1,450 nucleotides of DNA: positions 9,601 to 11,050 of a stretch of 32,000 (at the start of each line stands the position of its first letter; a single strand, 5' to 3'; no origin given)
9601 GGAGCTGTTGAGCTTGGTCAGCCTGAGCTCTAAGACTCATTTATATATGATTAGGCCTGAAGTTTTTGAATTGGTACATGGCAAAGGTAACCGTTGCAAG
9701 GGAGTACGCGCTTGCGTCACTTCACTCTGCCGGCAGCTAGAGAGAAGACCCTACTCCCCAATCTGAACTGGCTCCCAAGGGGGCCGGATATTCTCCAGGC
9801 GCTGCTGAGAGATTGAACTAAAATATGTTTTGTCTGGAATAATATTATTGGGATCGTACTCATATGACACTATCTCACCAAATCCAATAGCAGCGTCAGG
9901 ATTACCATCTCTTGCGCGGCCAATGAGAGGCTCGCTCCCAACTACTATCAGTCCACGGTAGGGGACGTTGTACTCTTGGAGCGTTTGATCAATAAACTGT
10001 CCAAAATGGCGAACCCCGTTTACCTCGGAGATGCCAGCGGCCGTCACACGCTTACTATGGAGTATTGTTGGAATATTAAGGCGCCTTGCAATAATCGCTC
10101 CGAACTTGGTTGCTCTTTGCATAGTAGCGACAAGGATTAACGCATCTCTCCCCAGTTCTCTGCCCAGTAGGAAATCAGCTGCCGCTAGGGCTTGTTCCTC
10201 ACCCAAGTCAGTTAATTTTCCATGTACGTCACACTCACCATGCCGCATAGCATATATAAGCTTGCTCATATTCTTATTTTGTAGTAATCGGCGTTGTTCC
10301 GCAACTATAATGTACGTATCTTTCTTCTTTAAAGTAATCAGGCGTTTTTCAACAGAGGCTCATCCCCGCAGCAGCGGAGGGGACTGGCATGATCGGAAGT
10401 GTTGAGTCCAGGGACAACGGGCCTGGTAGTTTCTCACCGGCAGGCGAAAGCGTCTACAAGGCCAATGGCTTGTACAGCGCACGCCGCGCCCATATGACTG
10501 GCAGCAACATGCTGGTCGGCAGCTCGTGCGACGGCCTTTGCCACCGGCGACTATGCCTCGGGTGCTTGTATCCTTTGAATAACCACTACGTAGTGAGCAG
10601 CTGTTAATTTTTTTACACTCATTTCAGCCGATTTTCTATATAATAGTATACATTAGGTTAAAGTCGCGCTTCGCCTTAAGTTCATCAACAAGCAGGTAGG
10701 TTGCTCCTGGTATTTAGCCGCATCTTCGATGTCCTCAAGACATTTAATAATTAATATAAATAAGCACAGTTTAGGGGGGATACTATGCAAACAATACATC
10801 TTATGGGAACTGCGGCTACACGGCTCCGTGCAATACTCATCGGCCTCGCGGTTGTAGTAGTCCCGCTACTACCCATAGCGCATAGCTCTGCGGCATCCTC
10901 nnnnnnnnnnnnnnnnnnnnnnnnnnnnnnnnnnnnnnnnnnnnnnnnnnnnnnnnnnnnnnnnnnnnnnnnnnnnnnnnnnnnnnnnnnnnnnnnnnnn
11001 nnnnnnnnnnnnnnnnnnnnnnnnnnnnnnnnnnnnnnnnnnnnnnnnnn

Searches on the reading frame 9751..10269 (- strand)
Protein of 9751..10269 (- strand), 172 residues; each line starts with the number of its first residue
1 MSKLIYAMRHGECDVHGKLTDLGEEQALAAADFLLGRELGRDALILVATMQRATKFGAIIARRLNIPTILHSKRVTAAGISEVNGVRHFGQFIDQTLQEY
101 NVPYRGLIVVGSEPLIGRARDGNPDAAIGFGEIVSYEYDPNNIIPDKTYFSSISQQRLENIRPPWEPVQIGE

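Call 10: search_protein_families(library=pfam, proteins=[window:9751-10269:-], max_evalue=0.1)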
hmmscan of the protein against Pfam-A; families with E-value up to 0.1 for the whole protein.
window:9751-10269:- (172 aa): 2 families
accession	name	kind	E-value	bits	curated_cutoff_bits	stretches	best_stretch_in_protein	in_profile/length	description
PF00300.27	His_Phos_1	-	0.00014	22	21.7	1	5-71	1-74/194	Histidine phosphatase superfamily (branch 1)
PF00391.29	PEP-utilizers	-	0.061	13.4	23.1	0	55-76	35-56/72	PEP-utilising enzyme, mobile domain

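Call 69: list_cluster_members(proteins=[P0001, P0002, window:9751-10269:-])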
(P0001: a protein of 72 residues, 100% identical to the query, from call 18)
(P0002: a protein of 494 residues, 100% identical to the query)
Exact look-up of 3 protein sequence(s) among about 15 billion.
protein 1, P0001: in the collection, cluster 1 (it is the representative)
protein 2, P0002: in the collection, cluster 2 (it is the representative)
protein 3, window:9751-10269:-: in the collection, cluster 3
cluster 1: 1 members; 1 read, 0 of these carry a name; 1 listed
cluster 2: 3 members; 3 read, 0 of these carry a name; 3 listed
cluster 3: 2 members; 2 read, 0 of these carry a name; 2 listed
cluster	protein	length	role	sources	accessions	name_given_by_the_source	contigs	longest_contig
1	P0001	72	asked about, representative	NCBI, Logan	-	-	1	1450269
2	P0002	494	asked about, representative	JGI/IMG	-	-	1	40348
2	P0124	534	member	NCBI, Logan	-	-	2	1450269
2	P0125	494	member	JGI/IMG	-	-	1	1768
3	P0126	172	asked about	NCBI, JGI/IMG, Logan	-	-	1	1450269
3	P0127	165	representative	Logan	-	-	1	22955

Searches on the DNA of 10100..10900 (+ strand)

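Call 4: search_rna_families(source=window, start=10100, end=10900, threshold=evalue, max_evalue=10, show_alignments=3)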
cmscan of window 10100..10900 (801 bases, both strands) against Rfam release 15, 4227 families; matches with E-value up to 10: 5.
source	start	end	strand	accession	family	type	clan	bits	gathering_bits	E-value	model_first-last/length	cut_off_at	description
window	10424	10499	-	RF01698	Chloroflexi-1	Gene; sRNA;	-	25.2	80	0.0097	1-84/84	no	Chloroflexi-1 RNA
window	10144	10341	-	RF02090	DAOA-AS1_1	Gene; lncRNA;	-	18.9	50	8.4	1-201/201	no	DAOA antisense RNA 1 conserved region 1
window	10561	10631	-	RF01284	snoR8a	Gene; snRNA; snoRNA; CD-box;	-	17.6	37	6.4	1-92/92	no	Small nucleolar RNA snoR8a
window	10234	10302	+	RF03611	mir-7147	Gene; miRNA;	-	15.8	90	3.1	1-58/58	no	mir-7147 microRNA precursor family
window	10651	10692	-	RF01294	snoU89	Gene; snRNA; snoRNA; HACA-box;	CL00082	11.7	44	0.61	1-270/270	no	Small nucleolar RNA U89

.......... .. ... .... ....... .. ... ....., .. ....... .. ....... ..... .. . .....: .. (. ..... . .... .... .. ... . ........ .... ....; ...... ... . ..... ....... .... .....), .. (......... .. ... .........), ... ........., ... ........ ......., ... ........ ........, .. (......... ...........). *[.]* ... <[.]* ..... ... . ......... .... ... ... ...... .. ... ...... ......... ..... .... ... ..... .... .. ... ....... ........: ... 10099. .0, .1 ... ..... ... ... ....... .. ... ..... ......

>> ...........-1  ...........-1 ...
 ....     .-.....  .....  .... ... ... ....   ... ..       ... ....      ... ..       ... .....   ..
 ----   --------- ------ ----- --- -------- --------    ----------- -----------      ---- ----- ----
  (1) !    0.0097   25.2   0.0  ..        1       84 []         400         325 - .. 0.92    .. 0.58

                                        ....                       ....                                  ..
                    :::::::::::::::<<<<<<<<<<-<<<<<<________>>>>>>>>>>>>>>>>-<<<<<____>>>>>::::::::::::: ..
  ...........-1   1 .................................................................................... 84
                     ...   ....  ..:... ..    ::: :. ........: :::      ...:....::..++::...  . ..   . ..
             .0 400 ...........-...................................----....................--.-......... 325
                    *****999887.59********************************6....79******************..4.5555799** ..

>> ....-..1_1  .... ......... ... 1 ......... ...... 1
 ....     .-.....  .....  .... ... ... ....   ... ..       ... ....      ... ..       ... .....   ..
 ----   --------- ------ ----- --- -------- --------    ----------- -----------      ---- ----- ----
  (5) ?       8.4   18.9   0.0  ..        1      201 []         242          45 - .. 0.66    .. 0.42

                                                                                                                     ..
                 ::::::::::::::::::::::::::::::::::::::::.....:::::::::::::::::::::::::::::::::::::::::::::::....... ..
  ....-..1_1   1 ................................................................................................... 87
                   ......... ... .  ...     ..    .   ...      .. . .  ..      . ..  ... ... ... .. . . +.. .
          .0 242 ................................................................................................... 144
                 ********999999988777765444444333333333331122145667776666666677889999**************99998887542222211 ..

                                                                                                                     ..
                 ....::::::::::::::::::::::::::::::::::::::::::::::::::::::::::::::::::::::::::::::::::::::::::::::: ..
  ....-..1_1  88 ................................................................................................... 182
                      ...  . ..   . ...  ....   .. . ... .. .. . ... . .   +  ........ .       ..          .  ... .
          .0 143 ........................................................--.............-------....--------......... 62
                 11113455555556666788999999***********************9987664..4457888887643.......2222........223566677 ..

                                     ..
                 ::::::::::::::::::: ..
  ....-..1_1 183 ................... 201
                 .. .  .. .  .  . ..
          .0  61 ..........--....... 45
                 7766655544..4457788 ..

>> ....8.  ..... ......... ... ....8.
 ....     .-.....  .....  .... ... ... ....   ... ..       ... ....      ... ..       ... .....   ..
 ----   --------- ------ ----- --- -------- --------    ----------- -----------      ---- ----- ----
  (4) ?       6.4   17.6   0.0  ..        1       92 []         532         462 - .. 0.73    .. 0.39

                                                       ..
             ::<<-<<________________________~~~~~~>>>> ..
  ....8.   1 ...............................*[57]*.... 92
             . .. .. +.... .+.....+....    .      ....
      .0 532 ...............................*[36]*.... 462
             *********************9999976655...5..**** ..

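Call 26: search_dna_similar(query=window:10330-10625:+, collection=plasmids, mode=distant, max_evalue=1)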
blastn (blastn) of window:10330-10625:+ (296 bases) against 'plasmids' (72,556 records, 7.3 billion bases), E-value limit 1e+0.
Records with a match: 3; places in all: 4; records where one place covers at least 80% of the query: 0.
Best place of each record, by identity: 90-95% 1; 80-90% 2.
By first word of the organism name: Azospirillum 1; Burkholderia 1; Enterococcus 1.
By predicted mobility (MOB-suite, as given by PLSDB): non-mobilizable 2; conjugative 1.
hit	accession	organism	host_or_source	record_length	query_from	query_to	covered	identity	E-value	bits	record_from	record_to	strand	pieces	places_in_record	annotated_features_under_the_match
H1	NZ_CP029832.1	Azospirillum ramasamyi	single cell,Cow dung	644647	146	200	19%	83.9%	6e-3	48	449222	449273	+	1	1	LysR substrate-binding domain-containing protein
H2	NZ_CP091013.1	Burkholderia cenocepacia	-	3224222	171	212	14%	81.0%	9e-1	41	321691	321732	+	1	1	none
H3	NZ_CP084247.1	Enterococcus lactis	goat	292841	118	147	10%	90.0%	9e-1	42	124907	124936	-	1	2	none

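Call 64: search_dna_similar(query=window:10330-10625:+, collection=phages, mode=distant, max_evalue=1)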
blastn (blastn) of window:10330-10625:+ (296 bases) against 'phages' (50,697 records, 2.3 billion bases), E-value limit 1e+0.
No match.

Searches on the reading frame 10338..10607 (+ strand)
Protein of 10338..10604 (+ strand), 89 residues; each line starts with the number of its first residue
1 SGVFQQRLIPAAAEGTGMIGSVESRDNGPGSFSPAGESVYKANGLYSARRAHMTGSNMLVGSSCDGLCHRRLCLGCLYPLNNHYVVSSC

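Call 10: search_protein_families(library=pfam, proteins=[window:10389-10607:+], max_evalue=0.1)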
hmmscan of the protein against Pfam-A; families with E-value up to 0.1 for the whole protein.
window:10389-10607:+ (72 aa): 0 families

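Call 18: find_homologous_proteins(query=window:10389-10604:+, max_evalue=10)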
Query window:10389-10604:+ (72 aa): 1 proteins with E <= 10 among 1 candidates.
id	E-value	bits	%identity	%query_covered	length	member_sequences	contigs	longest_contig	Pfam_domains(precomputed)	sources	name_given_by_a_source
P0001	2.7e-42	159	100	100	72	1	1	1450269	-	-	-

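Call 32: find_related_loci(query=window:10389-10604:+, collection=metagenome_contigs, flank=3000)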
Query window:10389-10604:+ (72 aa) in metagenome_contigs; peptide patterns used: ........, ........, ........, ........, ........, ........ (x = any residue, [..] = any of these).
597 stretches matched a pattern, but none encodes a relative of the query by tblastn (E <= 1e-3).

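Call 33: search_protein_representatives(protein=window:10389-10604:+)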
Query: 72 residues. Proteins with E-value up to 0.001 (for the whole library): 2; up to 1e-10: 1; up to 1e-30: 1. The best 2 are listed.
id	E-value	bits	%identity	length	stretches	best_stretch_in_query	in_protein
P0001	8.4e-43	159.0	100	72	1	1-72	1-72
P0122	3.2e-08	49.4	28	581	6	16-45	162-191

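Call 38: search_protein_families(library=pfam, proteins=[window:10338-10604:+], max_evalue=10)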
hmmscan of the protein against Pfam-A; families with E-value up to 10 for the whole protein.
window:10338-10604:+ (89 aa): 0 families

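Call 39: search_protein_families(library=ncbifam, proteins=[window:10338-10604:+], max_evalue=10)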
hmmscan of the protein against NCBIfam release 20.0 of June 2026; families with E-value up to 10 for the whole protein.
window:10338-10604:+ (89 aa): 0 families

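Call 67: predict_structure(protein=window:10389-10604:+)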
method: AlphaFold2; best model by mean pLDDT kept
length: 72 residues; sequences in the alignment: 1
mean_pLDDT: 50.0   pTM: 0.33
mean pLDDT of the five models: 50.0, 49.8, 38.4, 37.4, 33.8
residues with pLDDT >= 90: 0; 70-90: 5; 50-70: 28; < 50: 39
segments of 3 or more residues with pLDDT < 50: 1-38
pLDDT, mean of each block of 10 residues (from residue 1): 36 37 37 42 65 68 60 67
secondary structure, 60 per line:
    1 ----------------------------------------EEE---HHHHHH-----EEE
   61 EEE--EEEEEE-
elements in order: E41-43 H47-52 E58-63 E66-71

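Call 70: find_encoding_contigs(protein=P0127, flank=5000, max_places=5)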
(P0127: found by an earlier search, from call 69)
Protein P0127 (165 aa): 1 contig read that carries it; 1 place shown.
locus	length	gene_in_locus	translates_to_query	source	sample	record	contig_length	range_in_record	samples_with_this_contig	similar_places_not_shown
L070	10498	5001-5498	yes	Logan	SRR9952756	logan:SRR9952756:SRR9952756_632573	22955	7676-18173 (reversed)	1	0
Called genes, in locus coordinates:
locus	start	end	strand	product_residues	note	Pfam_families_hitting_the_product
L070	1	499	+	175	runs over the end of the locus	PF13238:AAA_18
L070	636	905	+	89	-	-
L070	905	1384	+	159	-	PF00293:NUDIX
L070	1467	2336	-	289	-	PF00106:adh_short, PF08659:KR, PF13561:adh_short_C2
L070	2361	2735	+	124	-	PF00376:MerR, PF13411:MerR_1, PF09278:MerR-DNA-bind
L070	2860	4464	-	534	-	PF00561:Abhydrolase_1, PF08386:Abhydrolase_4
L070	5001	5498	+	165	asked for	-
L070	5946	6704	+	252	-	PF05724:TPMT (weak), PF13489:Methyltransf_23, PF02353:CMAS (weak), PF01209:Ubie_methyltran, PF13847:Methyltransf_31, PF08241:Methyltransf_11, PF08242:Methyltransf_12, PF13649:Methyltransf_25, +1 more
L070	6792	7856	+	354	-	PF01636:APH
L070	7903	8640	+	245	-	PF13489:Methyltransf_23, PF13847:Methyltransf_31 (weak), PF08241:Methyltransf_11, PF08242:Methyltransf_12 (weak), PF13649:Methyltransf_25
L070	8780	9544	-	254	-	PF00685:Sulfotransfer_1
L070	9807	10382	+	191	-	PF01583:APS_kinase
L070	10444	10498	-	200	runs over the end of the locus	PF00440:TetR_N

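Call 71: find_encoding_contigs(protein=P0125, flank=5000, max_places=5)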
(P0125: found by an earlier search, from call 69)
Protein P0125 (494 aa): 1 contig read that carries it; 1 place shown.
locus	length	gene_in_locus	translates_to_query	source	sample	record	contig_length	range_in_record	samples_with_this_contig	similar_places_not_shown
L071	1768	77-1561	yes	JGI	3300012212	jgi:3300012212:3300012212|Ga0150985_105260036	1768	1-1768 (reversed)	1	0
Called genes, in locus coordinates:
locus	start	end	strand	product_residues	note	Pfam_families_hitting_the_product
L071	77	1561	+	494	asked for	PF00561:Abhydrolase_1, PF08386:Abhydrolase_4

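Call 91: fold_search(model_id=the predicted structure, library=pdb)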
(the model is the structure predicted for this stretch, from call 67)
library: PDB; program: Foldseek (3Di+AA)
matches with E <= 10: 20; with E <= 0.001: 0
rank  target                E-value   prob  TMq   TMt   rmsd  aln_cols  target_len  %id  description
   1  8tsl_A                3.8e+00  0.07  0.30  0.12   8.3        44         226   11  S. thermodepolymerans KpsM-KpsE in Apo 2 state with rigid body fitted KpsT (released 2024-04-17)
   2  6xjh_C                4.1e+00  0.05  0.23  0.08   2.3        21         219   14  PmtCD ABC exporter without the basket domain at C2 symmetry (released 2020-10-14)
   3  6xji_C                4.1e+00  0.05  0.23  0.06   2.3        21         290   14  PmtCD ABC exporter at C1 symmetry (released 2020-10-14)
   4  7b7d_EF               5.3e+00  0.03  0.22  0.03  10.9        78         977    6  Yeast 80S ribosome bound to eEF3 and A/A- and P/P-tRNAs (released 2021-03-10)
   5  1ixa                  6.5e+00  0.08  0.19  0.34   0.6        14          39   21  THE THREE-DIMENSIONAL STRUCTURE OF THE FIRST EGF-LIKE MODULE OF HUMAN FACTOR IX: COMPARISON WITH EGF AND TGF-A (released 1993-10-31)
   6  8eio_A                6.5e+00  0.03  0.23  0.02  10.0        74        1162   11  The complex of phosphorylated human delta F508 cystic fibrosis transmembrane conductance regulator (CFTR) with elexaca (released 2022-10-19)
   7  1mto_A                7.0e+00  0.05  0.19  0.06   4.4        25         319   20  Crystal structure of a Phosphofructokinase mutant from Bacillus stearothermophilus bound with fructose-6-phosphate (released 2002-12-31)
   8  7w7c_A                7.0e+00  0.04  0.23  0.09   3.0        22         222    0  Heme exporter in the unliganded form (released 2022-06-22)
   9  7nhn_0                7.0e+00  0.04  0.21  0.04   2.2        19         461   16  VgaL, an antibiotic resistance ABCF, in complex with 70S ribosome from Listeria monocytogenes (released 2021-05-05)
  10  7mq8_SL               7.4e+00  0.05  0.31  0.14   8.1        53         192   11  Cryo-EM structure of the human SSU processome, state pre-A1 (released 2021-09-22)
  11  7w7a_G                8.0e+00  0.04  0.23  0.08   3.0        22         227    0  Heme exporter in complex with Mn-containing protoporphyrin IX, Mn-anomalous data (released 2022-06-22)
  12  6m7x_B                8.0e+00  0.02  0.20  0.05  10.5        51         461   14  Structure of human CYP11B1 in complex with fadrozole (released 2018-11-21)
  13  5xz8                  8.5e+00  0.03  0.19  0.06   4.5        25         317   20  Crystal Structure of Phosphofructokinase from Staphylococcus aureus in complex with adenylylimidodiphosphate (the ATP an (released 2019-02-27)
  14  3tuz_H                8.5e+00  0.02  0.20  0.05   2.1        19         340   16  Inward facing conformations of the MetNI methionine ABC transporter: CY5 SeMet soak crystal form (released 2011-11-30)
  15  9dw8_A                8.5e+00  0.02  0.22  0.02  10.1        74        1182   11  Dephosphorylated (E1371Q)CFTR in complex with PKA-C (released 2024-11-13)
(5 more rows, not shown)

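Call 96: search_protein_families(library=phrogs, proteins=[window:10389-10604:+], max_evalue=1)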
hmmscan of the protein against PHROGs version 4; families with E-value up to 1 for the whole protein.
window:10389-10604:+ (72 aa): 0 families

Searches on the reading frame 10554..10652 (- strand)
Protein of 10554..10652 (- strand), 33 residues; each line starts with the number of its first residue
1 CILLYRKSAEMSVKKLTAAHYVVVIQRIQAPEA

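Call 38: search_protein_families(library=pfam, proteins=[window:10554-10652:-], max_evalue=10)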
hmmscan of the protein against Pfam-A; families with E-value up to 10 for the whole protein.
window:10554-10652:- (33 aa): 2 families
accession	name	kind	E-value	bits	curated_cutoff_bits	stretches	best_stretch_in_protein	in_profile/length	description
PF17635.7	bCoV_Orf14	-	0.012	16.7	27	1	7-29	21-44/70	Betacoronavirus uncharacterised protein 14 (SARS-CoV-2 like)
PF10393.14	Matrilin_ccoil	-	0.043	14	26.3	1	2-32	13-42/45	Trimeric coiled-coil oligomerisation domain of matrilin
